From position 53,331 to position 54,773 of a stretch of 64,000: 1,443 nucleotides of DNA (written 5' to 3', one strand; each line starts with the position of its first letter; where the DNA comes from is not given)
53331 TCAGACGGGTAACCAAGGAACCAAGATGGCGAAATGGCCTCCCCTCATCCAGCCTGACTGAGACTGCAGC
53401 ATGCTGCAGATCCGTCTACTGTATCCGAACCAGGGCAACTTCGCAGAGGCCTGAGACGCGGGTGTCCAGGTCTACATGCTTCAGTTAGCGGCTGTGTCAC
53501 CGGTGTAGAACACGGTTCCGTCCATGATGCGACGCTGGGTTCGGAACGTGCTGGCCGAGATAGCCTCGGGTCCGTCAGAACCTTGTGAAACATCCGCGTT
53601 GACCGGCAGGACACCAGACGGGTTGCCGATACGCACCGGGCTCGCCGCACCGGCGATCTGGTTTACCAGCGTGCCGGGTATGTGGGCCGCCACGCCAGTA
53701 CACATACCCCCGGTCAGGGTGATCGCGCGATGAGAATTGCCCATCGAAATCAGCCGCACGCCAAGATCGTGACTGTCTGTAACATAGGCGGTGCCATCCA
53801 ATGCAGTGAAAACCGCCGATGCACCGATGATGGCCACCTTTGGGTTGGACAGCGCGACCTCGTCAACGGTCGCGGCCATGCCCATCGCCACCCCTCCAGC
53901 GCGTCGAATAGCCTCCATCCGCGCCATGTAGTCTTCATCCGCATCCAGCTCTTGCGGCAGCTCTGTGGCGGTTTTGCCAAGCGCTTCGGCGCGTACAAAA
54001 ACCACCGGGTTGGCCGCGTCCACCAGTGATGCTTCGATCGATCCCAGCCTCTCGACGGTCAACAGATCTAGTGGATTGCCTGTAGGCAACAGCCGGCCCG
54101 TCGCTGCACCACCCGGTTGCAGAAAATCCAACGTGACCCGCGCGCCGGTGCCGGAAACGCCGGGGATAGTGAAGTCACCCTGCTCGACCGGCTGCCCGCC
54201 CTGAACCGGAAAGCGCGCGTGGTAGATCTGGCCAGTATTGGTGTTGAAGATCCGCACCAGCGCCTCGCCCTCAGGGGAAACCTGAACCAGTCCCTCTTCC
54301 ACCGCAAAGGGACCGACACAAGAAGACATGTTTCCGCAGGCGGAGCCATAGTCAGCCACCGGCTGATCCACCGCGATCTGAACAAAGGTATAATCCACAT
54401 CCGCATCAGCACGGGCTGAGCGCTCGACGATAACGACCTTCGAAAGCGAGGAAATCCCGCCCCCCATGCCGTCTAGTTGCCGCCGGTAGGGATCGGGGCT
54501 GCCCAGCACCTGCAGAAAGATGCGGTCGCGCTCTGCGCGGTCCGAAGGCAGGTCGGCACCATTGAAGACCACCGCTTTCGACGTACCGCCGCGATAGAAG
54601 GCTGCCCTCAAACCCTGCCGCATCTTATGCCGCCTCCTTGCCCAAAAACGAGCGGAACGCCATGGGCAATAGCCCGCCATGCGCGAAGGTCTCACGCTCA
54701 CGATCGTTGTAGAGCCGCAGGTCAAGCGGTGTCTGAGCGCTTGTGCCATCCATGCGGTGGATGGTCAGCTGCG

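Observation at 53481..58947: IclR-linked aconitase + PrpF + ICL-lyase set without PrpC: candidate new carboxylic-acid pathway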

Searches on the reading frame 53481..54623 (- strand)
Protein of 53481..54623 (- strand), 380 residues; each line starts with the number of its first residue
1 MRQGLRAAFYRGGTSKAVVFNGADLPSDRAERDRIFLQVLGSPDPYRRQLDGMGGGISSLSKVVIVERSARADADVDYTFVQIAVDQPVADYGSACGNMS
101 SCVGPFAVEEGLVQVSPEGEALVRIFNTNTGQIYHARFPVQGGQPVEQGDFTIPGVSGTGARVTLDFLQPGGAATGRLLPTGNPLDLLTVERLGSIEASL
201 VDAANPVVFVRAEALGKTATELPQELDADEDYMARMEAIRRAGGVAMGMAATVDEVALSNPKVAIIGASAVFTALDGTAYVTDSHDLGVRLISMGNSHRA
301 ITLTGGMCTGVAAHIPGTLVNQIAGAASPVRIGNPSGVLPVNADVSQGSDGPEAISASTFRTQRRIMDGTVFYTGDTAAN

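Call 4: search_protein_families(library=ncbifam, proteins=[window:53481-54623:-])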
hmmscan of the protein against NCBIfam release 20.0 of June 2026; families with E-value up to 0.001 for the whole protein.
window:53481-54623:- (380 aa): 2 families
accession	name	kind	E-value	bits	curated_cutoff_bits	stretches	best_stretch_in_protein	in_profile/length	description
TIGR02334.1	prpF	equivalog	1.6e-94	316.9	440.55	1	6-374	7-386/390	2-methylaconitate cis-trans isomerase PrpF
NF033377.1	OMA_tautomer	equivalog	6.2e-90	301.7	440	1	11-373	2-348/349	4-oxalomesaconate tautomerase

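Call 5: search_protein_families(library=pfam, proteins=[window:53481-54623:-])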
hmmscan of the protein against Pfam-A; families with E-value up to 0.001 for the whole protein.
window:53481-54623:- (380 aa): 1 family
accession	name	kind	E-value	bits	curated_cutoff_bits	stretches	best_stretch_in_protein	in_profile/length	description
PF04303.18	PrpF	-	2.5e-113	379.2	27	1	7-372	6-369/371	PrpF protein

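Call 26: search_solved_structures(query=window:53481-54623:-, show_alignments=5, max_evalue=0.00001)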
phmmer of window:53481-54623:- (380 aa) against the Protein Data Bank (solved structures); distinct sequences matched with E-value up to 0.00001: 8.
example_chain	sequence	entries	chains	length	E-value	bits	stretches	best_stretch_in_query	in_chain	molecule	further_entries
2h9f_A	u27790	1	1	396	1.4e-80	274.3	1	6-376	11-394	Hypothetical protein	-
3g7k_A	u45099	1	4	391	4.4e-78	266.1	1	8-373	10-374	3-methylitaconate isomerase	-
2pvz_A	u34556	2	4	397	1.3e-77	264.5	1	6-371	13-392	PrpF methylaconitate isomerase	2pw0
5k87_A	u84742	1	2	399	5.5e-77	262.5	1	6-371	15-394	2-methyl-aconitate isomerase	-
6otv_A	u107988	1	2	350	8.6e-56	192.8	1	8-372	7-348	Putative isomerase YbhH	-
6p3j_A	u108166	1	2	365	5.3e-53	183.6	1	9-373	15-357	(4E)-oxalomesaconate Delta-isomerase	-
6p3h_A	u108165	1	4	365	3.9e-52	180.7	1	9-373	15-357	(4E)-oxalomesaconate Delta-isomerase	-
6p3k_A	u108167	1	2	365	1.7e-51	178.6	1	9-373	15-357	(4E)-oxalomesaconate Delta-isomerase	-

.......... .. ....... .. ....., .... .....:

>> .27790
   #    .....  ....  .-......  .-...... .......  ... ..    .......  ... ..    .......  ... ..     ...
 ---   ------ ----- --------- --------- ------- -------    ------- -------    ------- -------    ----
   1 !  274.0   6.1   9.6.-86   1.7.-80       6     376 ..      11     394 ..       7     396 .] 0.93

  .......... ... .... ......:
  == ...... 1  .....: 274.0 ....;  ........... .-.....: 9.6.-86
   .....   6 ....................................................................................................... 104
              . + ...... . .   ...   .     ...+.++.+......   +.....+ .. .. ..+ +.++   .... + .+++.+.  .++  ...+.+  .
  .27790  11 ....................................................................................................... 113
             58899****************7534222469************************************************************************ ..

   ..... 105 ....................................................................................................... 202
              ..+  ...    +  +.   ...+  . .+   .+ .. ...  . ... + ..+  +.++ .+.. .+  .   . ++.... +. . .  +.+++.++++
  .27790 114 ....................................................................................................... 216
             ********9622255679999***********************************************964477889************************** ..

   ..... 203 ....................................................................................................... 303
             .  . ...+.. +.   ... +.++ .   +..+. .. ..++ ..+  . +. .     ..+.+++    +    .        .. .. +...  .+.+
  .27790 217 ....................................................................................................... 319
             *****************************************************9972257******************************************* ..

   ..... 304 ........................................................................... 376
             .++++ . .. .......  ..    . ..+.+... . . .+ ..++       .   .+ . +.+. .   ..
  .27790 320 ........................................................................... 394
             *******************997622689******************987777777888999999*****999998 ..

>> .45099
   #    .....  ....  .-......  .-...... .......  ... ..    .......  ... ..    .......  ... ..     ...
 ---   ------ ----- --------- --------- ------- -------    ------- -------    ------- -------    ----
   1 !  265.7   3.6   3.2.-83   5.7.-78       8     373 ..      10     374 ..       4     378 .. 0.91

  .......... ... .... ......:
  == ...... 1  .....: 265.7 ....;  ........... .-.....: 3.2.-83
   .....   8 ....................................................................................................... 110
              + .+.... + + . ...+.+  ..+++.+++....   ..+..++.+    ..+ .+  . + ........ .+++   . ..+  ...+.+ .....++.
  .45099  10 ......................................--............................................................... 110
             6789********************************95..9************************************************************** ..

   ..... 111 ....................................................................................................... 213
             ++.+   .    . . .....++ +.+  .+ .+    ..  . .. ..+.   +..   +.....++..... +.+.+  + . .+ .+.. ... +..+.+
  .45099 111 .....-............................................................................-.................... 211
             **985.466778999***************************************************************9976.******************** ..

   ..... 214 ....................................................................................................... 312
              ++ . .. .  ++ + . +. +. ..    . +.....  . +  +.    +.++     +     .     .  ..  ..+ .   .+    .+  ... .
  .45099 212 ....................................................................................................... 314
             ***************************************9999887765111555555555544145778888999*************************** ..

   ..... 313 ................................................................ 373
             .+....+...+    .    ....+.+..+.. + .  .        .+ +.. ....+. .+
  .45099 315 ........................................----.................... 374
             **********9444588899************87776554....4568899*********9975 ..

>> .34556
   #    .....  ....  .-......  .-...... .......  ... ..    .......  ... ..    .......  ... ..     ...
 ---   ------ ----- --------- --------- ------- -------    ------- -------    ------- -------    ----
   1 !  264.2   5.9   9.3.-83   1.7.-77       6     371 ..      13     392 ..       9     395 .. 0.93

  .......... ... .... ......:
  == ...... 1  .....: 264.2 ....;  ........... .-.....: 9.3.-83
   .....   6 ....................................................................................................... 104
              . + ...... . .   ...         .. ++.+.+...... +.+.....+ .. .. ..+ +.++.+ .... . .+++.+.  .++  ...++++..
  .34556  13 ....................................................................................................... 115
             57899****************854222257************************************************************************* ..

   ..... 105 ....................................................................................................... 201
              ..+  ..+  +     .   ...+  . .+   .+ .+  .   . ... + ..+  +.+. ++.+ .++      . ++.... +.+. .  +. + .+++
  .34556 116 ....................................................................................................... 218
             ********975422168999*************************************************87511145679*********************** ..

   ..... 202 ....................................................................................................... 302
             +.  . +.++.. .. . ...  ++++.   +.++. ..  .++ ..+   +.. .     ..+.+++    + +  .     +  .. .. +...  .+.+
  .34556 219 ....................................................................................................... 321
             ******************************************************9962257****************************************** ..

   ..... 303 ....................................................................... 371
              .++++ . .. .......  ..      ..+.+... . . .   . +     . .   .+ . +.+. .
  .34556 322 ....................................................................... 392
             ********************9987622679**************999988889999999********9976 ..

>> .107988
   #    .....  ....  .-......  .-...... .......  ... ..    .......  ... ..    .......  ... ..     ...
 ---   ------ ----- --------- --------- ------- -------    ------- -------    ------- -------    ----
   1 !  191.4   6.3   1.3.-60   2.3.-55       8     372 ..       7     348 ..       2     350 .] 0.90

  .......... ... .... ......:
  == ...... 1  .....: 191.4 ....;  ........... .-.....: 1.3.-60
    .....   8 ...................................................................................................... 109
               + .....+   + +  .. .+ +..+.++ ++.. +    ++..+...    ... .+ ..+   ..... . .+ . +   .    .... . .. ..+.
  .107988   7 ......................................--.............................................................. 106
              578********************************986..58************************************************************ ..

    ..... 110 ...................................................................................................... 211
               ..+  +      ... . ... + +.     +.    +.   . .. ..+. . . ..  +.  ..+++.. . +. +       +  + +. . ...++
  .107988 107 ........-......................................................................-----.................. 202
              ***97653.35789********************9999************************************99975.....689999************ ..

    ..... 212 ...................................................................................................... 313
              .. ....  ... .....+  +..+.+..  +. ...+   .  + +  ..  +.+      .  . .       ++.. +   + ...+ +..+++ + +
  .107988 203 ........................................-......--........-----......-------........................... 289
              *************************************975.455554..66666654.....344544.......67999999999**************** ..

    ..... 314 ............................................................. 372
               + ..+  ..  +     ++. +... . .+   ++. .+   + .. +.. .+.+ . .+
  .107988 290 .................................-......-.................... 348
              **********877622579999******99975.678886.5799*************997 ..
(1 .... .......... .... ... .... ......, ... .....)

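Call 85: search_dna_similar(query=window:53481-54623:-, collection=plasmids, mode=protein, max_rows=25, max_evalue=1e-20)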
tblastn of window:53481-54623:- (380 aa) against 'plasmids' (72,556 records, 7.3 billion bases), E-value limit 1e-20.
Records with a match: 500; places in all: 537; records where one place covers at least 80% of the query: 496.
Best place of each record, by identity: <60% 500.
By first word of the organism name: Ralstonia 138; Rhizobium 44; Pseudosulfitobacter 32; Agrobacterium 28; Bacillus 25; Piscirickettsia 18; Azospirillum 14; Paracoccus 12; Sinorhizobium 11; Burkholderia 10; and 67 more.
By predicted mobility (MOB-suite, as given by PLSDB): non-mobilizable 295; mobilizable 139; conjugative 66.
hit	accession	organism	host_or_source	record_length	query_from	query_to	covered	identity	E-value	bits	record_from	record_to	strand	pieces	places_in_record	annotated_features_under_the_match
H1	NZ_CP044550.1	Hydrogenophaga sp. BPS33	-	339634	1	375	99%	50.0%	1e-93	313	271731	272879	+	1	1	PrpF domain-containing protein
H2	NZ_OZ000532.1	Shinella sp. WSC3-e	-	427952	7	371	96%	49.9%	5e-98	326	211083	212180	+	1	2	PrpF domain-containing protein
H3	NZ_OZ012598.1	Shinella sp. WSD5-1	-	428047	7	371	96%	49.9%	5e-98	326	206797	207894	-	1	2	PrpF domain-containing protein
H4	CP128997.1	Rhodococcus opacus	sludge,sludge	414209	1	378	99%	48.1%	4e-92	309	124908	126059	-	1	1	PrpF domain-containing protein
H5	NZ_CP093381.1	Rhodococcus opacus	cell culture,forest soil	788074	1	378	99%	48.1%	4e-92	309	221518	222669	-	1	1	PrpF domain-containing protein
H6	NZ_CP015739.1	Shinella sp. HZN7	-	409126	7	371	96%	49.6%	5e-98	326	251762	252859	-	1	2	PrpF domain-containing protein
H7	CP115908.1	Agrobacterium tumefaciens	Russian Sage,cell culture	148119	5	372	97%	46.8%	3e-86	292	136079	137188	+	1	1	PrpF family protein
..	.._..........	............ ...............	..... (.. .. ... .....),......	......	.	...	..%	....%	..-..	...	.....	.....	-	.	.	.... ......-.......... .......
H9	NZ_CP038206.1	Paracoccus pantotrophus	single cell,soil associated with ...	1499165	7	372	96%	45.3%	3e-85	289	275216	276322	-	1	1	none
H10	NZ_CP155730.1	Sagittula stellata E-37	Pure Culture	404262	5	373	97%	44.4%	7e-79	271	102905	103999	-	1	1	PrpF domain-containing protein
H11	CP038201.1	Paracoccus ferrooxidans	single cell,bioreactor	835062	5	372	97%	44.1%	8e-80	273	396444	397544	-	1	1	methylitaconate delta2-delta3-isomerase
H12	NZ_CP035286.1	Paracoccus versutus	whole organism,soil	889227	5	372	97%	43.9%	6e-79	271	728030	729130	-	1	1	PrpF domain-containing protein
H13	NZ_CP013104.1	Paraburkholderia caribensis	-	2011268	7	375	97%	43.2%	1e-71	249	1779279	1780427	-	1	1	none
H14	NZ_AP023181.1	Paraburkholderia sp. PGU19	Physopelta gutta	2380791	7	375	97%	43.2%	2e-71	249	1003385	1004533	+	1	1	none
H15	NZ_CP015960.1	Paraburkholderia caribensis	Mimosa,single cell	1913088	7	375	97%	43.2%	2e-71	249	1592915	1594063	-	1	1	none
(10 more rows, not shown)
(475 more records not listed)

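Call 86: get_annotated_region(hit=H1, flank=8000)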
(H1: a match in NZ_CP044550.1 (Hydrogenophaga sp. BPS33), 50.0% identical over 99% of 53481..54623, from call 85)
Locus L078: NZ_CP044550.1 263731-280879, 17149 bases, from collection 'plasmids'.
description: Hydrogenophaga sp. BPS33 plasmid pBPS33-1, complete sequence
organism: Hydrogenophaga sp. BPS33 (NCBI taxid 2651974)
taxonomy: Bacteria; Pseudomonadota; Betaproteobacteria; Burkholderiales; Comamonadaceae; Hydrogenophaga; Hydrogenophaga sp. BPS33
host: -; source: -; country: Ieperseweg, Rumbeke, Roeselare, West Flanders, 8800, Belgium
typing (MOB-suite, as given by PLSDB): non-mobilizable
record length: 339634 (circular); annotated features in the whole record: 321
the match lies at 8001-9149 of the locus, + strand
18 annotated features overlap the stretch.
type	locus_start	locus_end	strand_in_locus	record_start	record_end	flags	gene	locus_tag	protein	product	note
CDS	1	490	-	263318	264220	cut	-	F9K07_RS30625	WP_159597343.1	NAD(P)-dependent oxidoreductase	-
CDS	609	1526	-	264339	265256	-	-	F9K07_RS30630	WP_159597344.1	LysR family transcriptional regulator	-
CDS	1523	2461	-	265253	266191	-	-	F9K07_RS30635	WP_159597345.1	CysB family HTH-type transcriptional regulator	-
CDS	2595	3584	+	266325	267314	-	-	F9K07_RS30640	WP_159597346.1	tripartite tricarboxylate transporter substrate binding protein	-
CDS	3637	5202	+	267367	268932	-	tcuA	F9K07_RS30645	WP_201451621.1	FAD-dependent tricarballylate dehydrogenase TcuA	-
CDS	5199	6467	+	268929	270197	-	-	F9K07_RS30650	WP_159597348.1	3-isopropylmalate dehydratase large subunit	-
CDS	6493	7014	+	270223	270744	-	leuD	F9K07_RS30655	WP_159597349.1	3-isopropylmalate dehydratase small subunit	-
CDS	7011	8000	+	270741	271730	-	-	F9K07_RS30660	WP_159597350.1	tripartite tricarboxylate transporter substrate binding protein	-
CDS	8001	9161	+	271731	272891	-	-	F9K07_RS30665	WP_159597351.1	PrpF domain-containing protein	-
CDS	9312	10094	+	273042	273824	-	-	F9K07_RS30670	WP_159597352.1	hypothetical protein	-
CDS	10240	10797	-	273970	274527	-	-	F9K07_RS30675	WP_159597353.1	glycine zipper domain-containing protein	-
CDS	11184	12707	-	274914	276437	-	pilV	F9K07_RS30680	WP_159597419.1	shufflon system plasmid conjugative transfer pilus tip adhesin PilV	-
CDS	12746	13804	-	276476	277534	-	-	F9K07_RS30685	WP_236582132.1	ATPase, T2SS/T4P/T4SS family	-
CDS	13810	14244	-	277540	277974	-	pilM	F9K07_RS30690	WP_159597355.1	type IV pilus biogenesis protein PilM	-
CDS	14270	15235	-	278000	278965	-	-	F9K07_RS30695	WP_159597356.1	ATPase, T2SS/T4P/T4SS family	-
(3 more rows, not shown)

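Call 87: get_annotated_region(hit=H2, flank=8000)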
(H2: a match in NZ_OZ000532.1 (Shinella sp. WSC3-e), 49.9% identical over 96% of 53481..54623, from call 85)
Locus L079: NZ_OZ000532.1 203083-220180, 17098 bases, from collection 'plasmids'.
description: Shinella sp. WSC3-e isolate ena-SAMPLE-TAB-28-07-2022-10:23:51:176-5823 plasmid pbSHIWSC3, complete sequence
organism: Shinella sp. WSC3-e (NCBI taxid 3113208)
taxonomy: Bacteria; Pseudomonadota; Alphaproteobacteria; Hyphomicrobiales; Rhizobiaceae; Shinella; Shinella sp. WSC3-e
host: -; source: -; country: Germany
typing (MOB-suite, as given by PLSDB): non-mobilizable
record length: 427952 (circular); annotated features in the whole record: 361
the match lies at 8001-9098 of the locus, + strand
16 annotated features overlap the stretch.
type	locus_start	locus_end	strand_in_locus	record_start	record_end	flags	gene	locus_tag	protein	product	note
CDS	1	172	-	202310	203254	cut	-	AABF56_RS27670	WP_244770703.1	ABC transporter permease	GO:0055085 - transmembrane transport [Evidence IEA]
CDS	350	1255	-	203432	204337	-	-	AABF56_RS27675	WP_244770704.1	LysR family transcriptional regulator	-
CDS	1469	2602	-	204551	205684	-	tcuB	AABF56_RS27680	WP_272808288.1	tricarballylate utilization 4Fe-4S protein TcuB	-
CDS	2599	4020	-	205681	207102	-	tcuA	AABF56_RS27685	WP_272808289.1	FAD-dependent tricarballylate dehydrogenase TcuA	-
CDS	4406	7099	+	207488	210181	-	acnA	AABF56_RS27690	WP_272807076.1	aconitate hydratase AcnA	GO:0006099 - tricarboxylic acid cycle [Evidence IEA]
CDS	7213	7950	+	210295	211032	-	-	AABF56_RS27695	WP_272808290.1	sulfite exporter TauE/SafE family protein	GO:0006810 - transport [Evidence IEA]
CDS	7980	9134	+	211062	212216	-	-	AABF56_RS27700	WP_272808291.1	PrpF domain-containing protein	-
CDS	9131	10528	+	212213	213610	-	-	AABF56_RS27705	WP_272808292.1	CoA transferase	-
CDS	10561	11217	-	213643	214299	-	-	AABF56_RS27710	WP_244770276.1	GntR family transcriptional regulator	-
CDS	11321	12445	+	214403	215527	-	-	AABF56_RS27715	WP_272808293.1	AbrB family transcriptional regulator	-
CDS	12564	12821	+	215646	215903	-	-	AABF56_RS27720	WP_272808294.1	hypothetical protein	-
CDS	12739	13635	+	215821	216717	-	-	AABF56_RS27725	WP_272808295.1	LysR family transcriptional regulator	-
CDS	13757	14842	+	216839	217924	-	-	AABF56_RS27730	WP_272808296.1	Ldh family oxidoreductase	-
CDS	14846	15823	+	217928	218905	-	-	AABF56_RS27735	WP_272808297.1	D-2-hydroxyacid dehydrogenase family protein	-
CDS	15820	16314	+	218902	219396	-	rraA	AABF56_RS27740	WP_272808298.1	ribonuclease E activity regulator RraA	GO:0051252 - regulation of RNA metabolic process [Evidence IEA]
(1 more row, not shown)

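Call 88: get_annotated_region(hit=H4, flank=8000)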
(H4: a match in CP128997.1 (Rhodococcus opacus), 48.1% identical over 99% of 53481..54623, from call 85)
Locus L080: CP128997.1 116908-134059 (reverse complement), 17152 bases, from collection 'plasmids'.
description: Rhodococcus opacus strain 3D plasmid pLP414, complete sequence
organism: Rhodococcus opacus (NCBI taxid 37919)
taxonomy: Bacteria; Actinomycetota; Actinomycetes; Mycobacteriales; Nocardiaceae; Rhodococcus; Rhodococcus opacus
host: -; source: sludge,sludge; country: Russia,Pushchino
typing (MOB-suite, as given by PLSDB): non-mobilizable; replicon rep_cluster_313
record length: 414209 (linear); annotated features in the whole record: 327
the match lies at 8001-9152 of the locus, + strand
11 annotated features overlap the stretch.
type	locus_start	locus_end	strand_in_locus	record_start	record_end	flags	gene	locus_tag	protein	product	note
CDS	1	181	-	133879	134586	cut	-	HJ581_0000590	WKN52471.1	GntR family transcriptional regulator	-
CDS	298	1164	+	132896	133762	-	-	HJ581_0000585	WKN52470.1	isocitrate lyase/PEP mutase family protein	-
CDS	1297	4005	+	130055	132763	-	acnA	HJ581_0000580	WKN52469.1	aconitate hydratase AcnA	-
CDS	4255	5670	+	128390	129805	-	-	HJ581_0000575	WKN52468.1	citrate:proton symporter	-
CDS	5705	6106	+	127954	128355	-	-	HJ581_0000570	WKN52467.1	universal stress protein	-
CDS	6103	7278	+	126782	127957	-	-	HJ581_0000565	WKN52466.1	AbrB family transcriptional regulator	-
CDS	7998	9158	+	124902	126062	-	-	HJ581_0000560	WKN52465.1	PrpF domain-containing protein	-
CDS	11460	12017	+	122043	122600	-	-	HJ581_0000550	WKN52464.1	tripartite tricarboxylate transporter TctB family protein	-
CDS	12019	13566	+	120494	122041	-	-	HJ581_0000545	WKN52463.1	tripartite tricarboxylate transporter permease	-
CDS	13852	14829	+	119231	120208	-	-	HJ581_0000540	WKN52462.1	ATP-binding protein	-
CDS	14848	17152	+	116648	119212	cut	-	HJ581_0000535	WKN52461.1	S8 family peptidase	-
